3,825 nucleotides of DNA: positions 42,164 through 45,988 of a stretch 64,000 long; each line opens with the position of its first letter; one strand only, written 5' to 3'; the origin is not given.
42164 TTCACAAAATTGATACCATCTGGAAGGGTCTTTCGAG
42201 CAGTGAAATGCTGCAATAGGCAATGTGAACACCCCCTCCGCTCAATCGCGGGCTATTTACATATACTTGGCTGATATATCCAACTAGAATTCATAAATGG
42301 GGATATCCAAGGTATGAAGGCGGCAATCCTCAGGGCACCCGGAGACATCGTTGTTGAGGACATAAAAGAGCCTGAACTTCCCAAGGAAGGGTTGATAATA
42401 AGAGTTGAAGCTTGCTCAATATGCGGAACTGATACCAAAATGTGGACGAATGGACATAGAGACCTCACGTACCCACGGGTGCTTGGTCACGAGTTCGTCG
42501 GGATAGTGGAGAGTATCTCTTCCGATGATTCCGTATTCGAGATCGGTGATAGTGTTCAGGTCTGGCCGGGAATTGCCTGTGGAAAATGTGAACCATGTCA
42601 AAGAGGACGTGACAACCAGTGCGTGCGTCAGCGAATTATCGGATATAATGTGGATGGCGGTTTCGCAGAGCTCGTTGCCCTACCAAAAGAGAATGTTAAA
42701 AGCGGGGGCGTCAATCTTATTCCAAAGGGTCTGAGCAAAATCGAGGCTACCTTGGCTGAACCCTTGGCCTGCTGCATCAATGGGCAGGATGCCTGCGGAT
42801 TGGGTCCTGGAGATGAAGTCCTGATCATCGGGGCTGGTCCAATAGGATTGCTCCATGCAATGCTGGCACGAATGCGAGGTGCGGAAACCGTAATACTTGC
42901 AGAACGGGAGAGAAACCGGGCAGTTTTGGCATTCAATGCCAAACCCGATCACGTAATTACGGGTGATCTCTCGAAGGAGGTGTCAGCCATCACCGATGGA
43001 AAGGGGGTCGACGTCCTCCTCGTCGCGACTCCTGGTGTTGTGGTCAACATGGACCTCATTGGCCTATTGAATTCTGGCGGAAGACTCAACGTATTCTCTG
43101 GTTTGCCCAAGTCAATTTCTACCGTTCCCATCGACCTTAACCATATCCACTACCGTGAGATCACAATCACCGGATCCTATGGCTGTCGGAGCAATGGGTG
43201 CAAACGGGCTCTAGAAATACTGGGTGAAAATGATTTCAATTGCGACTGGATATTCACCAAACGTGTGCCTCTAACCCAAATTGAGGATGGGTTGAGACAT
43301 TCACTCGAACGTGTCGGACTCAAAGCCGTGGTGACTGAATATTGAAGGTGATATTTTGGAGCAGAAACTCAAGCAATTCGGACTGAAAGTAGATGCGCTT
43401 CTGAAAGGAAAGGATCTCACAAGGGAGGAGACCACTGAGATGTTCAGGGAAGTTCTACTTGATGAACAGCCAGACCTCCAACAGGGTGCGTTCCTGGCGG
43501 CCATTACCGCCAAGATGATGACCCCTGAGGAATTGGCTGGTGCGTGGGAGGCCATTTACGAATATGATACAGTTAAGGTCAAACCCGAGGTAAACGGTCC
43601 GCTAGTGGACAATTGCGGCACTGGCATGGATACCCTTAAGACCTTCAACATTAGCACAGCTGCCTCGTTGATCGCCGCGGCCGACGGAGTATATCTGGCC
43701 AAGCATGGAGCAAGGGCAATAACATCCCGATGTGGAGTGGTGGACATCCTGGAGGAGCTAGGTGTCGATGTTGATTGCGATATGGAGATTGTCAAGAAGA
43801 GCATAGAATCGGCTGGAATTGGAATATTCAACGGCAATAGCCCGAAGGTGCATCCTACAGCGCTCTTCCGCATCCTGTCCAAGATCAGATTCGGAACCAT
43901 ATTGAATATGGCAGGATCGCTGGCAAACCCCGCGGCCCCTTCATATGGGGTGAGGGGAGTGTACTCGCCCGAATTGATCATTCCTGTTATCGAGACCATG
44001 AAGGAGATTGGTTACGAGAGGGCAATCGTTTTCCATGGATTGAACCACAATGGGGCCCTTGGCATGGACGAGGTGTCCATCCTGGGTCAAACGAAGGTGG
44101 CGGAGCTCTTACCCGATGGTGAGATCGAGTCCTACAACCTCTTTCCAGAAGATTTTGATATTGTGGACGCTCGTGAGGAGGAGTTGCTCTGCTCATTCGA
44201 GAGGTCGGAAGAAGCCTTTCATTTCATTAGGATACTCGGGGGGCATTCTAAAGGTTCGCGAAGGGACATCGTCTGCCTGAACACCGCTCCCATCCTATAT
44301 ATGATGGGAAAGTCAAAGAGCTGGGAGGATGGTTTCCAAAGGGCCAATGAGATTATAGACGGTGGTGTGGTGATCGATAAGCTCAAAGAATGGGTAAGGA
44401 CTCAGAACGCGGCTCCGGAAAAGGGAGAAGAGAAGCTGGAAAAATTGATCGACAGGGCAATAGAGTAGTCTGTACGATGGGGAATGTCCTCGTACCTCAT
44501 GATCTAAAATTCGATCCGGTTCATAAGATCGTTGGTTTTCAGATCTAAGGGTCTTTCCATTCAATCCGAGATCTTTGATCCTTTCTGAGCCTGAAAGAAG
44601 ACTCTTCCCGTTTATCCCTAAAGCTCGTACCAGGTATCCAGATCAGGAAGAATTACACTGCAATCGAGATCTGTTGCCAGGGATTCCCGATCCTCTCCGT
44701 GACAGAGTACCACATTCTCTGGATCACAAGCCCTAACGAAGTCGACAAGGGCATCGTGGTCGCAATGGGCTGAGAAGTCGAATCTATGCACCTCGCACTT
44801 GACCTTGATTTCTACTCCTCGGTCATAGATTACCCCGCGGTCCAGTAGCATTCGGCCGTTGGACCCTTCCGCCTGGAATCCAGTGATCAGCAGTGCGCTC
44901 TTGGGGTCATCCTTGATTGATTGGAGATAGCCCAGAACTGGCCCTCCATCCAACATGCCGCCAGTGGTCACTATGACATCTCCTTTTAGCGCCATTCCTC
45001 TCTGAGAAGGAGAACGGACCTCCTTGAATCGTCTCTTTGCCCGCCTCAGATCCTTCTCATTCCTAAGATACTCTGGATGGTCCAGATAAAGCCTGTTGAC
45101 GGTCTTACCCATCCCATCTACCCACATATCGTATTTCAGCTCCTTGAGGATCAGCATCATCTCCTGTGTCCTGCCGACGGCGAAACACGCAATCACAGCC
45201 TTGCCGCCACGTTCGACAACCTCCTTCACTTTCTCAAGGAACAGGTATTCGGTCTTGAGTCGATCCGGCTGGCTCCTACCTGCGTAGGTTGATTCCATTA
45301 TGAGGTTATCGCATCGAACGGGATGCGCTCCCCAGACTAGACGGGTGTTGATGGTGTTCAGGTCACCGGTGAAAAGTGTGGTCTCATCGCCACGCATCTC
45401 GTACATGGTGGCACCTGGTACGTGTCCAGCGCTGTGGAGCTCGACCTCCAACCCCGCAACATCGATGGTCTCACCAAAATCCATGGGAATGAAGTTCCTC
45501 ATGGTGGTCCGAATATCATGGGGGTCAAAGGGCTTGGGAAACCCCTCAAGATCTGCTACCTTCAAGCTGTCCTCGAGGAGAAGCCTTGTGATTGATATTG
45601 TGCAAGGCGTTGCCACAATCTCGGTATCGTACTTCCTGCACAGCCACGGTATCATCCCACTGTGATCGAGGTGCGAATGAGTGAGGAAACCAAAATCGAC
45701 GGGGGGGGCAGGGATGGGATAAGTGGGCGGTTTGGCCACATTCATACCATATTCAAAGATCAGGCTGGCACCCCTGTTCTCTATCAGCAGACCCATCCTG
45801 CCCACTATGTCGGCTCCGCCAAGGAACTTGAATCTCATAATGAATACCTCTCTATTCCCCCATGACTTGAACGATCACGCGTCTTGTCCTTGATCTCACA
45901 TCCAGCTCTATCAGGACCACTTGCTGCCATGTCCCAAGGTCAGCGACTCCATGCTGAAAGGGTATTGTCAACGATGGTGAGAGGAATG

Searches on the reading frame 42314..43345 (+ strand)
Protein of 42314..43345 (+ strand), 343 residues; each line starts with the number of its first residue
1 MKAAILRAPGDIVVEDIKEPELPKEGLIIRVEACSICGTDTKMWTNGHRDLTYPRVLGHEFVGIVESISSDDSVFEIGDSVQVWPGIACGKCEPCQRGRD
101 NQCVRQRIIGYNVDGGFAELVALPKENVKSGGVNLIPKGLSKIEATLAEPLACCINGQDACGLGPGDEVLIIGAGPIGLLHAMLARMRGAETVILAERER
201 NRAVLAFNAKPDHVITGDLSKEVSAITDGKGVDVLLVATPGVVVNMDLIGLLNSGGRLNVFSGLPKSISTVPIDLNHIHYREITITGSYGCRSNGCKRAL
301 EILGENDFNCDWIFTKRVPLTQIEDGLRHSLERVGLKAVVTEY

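Call 24: search_protein_families(library=pfam, proteins=[window:42314-43345:+], max_evalue=0.00001)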
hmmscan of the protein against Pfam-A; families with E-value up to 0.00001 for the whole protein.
window:42314-43345:+ (343 aa): 3 families
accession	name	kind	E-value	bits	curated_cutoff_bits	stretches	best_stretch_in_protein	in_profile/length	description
PF08240.17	ADH_N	-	1e-25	90.4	23.5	1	26-128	4-99/104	Alcohol dehydrogenase GroES-like domain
PF00107.32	ADH_zinc_N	-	7.8e-15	55.4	31.8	1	176-302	1-126/129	Zinc-binding dehydrogenase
PF16912.11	Glu_dehyd_C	-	4e-07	30.1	34.9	1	167-332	32-203/211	Glucose dehydrogenase C-terminus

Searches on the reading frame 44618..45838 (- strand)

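Call 73: search_protein_families(library=pfam, proteins=[window:44618-45838:-], max_evalue=0.000001)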
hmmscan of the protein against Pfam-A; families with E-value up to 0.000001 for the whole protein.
window:44618-45838:- (406 aa): 2 families
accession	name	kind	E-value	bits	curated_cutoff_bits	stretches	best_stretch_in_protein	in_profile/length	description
PF10996.14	Beta-Casp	-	1.4e-14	55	27.7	1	224-331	1-120/120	Beta-Casp domain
PF07521.17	RMMBL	-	2.4e-12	47.1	21.6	1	343-387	1-46/63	Zn-dependent metallo-hydrolase RNA specificity domain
